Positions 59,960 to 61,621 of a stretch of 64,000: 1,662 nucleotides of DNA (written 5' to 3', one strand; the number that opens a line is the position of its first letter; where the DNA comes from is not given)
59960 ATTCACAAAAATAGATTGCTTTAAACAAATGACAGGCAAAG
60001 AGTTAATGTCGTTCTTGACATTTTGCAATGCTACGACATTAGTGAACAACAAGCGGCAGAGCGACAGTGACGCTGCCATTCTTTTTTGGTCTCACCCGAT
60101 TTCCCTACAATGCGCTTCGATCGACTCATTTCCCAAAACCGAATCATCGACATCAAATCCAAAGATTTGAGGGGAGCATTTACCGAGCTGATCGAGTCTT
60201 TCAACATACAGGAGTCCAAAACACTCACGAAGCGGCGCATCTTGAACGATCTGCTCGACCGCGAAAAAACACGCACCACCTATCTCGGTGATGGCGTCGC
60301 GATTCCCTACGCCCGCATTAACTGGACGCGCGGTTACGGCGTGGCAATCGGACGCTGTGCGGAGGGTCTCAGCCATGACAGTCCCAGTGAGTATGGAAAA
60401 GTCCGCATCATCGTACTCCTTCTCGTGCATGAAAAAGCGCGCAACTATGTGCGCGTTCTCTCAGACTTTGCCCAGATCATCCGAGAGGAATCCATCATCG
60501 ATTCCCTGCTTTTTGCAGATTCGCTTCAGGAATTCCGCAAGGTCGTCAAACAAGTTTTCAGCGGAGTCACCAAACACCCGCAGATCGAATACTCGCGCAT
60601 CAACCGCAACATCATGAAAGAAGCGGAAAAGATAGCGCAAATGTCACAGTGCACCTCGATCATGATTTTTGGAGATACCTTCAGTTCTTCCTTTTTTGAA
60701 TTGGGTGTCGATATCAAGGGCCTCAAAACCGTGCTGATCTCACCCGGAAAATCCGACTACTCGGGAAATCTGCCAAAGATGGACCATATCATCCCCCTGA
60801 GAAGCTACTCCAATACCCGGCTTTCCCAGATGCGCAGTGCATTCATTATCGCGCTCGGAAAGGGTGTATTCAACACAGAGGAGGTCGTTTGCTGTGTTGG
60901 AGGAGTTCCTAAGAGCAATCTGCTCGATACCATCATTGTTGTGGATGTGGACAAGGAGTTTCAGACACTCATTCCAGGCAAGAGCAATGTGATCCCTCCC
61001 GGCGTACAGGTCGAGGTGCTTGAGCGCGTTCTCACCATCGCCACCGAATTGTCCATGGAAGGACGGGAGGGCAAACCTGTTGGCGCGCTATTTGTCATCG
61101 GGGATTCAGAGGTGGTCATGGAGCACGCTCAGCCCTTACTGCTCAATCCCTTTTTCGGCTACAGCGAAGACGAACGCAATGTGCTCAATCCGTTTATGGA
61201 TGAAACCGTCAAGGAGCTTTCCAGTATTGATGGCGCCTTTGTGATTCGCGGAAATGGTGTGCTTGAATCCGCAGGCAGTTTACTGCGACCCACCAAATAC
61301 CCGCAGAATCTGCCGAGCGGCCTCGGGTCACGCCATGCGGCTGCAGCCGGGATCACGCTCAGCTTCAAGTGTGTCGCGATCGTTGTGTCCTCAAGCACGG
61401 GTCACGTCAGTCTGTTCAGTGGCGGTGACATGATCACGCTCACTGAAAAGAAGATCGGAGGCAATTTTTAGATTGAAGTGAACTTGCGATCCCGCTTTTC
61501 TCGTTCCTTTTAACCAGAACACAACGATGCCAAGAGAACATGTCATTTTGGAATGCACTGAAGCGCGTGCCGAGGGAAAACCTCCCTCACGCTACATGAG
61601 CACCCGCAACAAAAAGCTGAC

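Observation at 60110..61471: Soluble three-domain putative c-di-AMP synthase with an EIIA(Ntr)-like input domain whose phospho-His is replaced by Tyr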

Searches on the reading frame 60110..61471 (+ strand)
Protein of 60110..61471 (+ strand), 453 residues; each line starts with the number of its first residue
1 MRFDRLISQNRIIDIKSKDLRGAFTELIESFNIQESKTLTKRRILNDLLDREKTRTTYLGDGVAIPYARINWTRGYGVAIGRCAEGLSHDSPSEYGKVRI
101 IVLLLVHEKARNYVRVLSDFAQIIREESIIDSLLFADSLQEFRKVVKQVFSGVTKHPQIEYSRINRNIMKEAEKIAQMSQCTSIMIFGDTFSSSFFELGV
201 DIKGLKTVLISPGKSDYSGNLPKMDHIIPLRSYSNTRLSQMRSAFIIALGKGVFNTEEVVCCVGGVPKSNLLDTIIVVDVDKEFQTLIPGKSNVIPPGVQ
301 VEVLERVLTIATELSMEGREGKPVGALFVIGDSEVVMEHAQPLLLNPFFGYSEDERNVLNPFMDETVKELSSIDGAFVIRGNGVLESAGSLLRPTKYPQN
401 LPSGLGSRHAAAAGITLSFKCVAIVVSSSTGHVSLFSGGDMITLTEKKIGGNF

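Call 3: search_protein_families(library=pfam, proteins=[window:60110-61468:+], max_evalue=1)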
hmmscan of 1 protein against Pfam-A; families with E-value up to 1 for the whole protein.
window:60110-61468:+ (453 aa): 5 families
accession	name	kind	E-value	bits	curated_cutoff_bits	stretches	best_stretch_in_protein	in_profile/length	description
PF02457.21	DAC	-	1.2e-20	73.7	27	1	315-440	3-118/119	DisA bacterial checkpoint controller nucleotide-binding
PF00359.27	PTS_EIIA_2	-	1.6e-15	57.7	27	1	14-148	11-143/144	Phosphoenolpyruvate-dependent sugar phosphotransferase system, EIIA 2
PF21755.2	DacZ_P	-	5.9e-09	36.1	27.4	1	168-286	7-125/125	Probable sensor domain DacZ_P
PF03040.20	CemA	-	0.084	13.2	27.4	0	348-379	123-154/229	CemA family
PF08337.17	Plexin_cytopl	-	0.093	12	25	1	127-179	369-421/441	Plexin cytoplasmic RasGAP domain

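Call 4: search_protein_families(library=ncbifam, proteins=[window:60110-61468:+], max_evalue=1)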
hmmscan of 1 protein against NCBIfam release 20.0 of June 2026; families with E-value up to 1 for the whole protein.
window:60110-61468:+ (453 aa): 13 families
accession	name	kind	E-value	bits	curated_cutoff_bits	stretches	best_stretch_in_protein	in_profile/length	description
NF041371.1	Diadnylcyc_Halo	equivalog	1.4e-35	122.9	430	1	193-442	25-262/270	diadenylate cyclase DacZ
TIGR00848.1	fruA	subfamily_domain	7e-13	48.6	103.5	1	12-133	8-129/129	fructose PTS transporter subunit IIA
TIGR01419.1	nitro_reg_IIA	equivalog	3.7e-10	39.8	138.7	1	8-147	7-144/145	PTS IIA-like nitrogen regulatory protein PtsN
NF038327.1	c-di-AMP_CdaM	exception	4.5e-09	36.1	225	1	368-446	103-179/196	diadenylate cyclase CdaM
TIGR00159.1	TIGR00159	equivalog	5e-09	35.8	188.8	1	374-443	169-235/254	diadenylate cyclase CdaA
NF038328.1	c-di-AMP_CdaS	exception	4.5e-07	29.6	225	1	374-444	122-190/191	sporulation-specific diadenylate cyclase CdaS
NF007389.0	PRK09913.1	equivalog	2.2e-06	27.7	151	1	33-140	30-137/148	PTS fructose transporter subunit IIA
NF007293.0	PRK09765.1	equivalog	7.6e-06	24.7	763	1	22-147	24-150/639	PTS 2-O-a-mannosyl-D-glycerate transporter subunit IIABC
NF008319.0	PRK11109.1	equivalog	8.8e-06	25.2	302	1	42-178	37-167/376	fused PTS fructose transporter subunit IIA/HPr protein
NF011663.0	PRK15083.1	subfamily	1.3e-05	23.5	589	1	42-147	530-635/639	PTS mannitol transporter subunit IICBA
NF008145.0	PRK10896.1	equivalog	3.3e-05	23.6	221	1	36-147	42-154/161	PTS IIA-like nitrogen regulatory protein PtsN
NF010009.0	PRK13482.1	equivalog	0.0001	21.6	201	1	360-446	58-143/357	DNA integrity scanning diadenylate cyclase DisA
NF010351.0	PRK13779.1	equivalog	0.024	13.5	766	1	45-168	40-157/503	bifunctional PTS system fructose-specific transporter subunit IIA/HPr protein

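Call 5: search_solved_structures(query=window:60110-61468:+, max_evalue=1, show_alignments=3)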
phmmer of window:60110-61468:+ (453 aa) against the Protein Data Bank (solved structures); distinct sequences matched with E-value up to 1: 25.
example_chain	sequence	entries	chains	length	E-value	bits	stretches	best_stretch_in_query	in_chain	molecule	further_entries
4gqx_A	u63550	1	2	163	1.1e-08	37.7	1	9-133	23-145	PTS IIA-like nitrogen-regulatory protein PtsN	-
2a0j_A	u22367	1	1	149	2.4e-08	36.5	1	33-146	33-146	PTS system, nitrogen regulatory IIA protein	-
3urr_A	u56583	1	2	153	2.9e-08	36.2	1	36-133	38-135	PTS IIA-like nitrogen-regulatory protein PtsN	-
6hvn_A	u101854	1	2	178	3.1e-07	32.8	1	373-442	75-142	Diadenylate cyclase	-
4rv7_A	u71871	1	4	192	3.6e-07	32.6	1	372-442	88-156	Diadenylate cyclase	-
6hvl_A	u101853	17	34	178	4.2e-07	32.4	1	373-442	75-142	Diadenylate cyclase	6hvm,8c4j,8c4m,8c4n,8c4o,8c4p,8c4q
8ogk_A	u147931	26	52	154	0.00014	24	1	373-447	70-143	Cyclic di-AMP synthase CdaA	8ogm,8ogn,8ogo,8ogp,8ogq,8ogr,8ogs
9g0g_A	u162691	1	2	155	0.00015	24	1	373-447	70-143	Cyclic di-AMP synthase CdaA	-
1a3a_A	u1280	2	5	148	0.00015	24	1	45-143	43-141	MANNITOL-SPECIFIC EII | PTS SYSTEM, MANNITOL-SPECIFIC IIABC COMPONENT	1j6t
7ojs_H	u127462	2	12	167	0.00018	23.7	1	373-447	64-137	Cyclic di-AMP synthase CdaA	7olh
6huw_A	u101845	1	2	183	0.00021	23.5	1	373-447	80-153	Diadenylate cyclase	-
6gyw_A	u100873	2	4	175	0.00033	22.9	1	371-439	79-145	Diadenylate cyclase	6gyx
2few_A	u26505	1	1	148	0.00039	22.6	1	45-143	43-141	PTS system mannitol-specific EIICBA component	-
6gyy_A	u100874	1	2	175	0.00068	21.8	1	373-439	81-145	Diadenylate cyclase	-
7l8n_A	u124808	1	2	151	0.00075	21.7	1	372-442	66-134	Diadenylate cyclase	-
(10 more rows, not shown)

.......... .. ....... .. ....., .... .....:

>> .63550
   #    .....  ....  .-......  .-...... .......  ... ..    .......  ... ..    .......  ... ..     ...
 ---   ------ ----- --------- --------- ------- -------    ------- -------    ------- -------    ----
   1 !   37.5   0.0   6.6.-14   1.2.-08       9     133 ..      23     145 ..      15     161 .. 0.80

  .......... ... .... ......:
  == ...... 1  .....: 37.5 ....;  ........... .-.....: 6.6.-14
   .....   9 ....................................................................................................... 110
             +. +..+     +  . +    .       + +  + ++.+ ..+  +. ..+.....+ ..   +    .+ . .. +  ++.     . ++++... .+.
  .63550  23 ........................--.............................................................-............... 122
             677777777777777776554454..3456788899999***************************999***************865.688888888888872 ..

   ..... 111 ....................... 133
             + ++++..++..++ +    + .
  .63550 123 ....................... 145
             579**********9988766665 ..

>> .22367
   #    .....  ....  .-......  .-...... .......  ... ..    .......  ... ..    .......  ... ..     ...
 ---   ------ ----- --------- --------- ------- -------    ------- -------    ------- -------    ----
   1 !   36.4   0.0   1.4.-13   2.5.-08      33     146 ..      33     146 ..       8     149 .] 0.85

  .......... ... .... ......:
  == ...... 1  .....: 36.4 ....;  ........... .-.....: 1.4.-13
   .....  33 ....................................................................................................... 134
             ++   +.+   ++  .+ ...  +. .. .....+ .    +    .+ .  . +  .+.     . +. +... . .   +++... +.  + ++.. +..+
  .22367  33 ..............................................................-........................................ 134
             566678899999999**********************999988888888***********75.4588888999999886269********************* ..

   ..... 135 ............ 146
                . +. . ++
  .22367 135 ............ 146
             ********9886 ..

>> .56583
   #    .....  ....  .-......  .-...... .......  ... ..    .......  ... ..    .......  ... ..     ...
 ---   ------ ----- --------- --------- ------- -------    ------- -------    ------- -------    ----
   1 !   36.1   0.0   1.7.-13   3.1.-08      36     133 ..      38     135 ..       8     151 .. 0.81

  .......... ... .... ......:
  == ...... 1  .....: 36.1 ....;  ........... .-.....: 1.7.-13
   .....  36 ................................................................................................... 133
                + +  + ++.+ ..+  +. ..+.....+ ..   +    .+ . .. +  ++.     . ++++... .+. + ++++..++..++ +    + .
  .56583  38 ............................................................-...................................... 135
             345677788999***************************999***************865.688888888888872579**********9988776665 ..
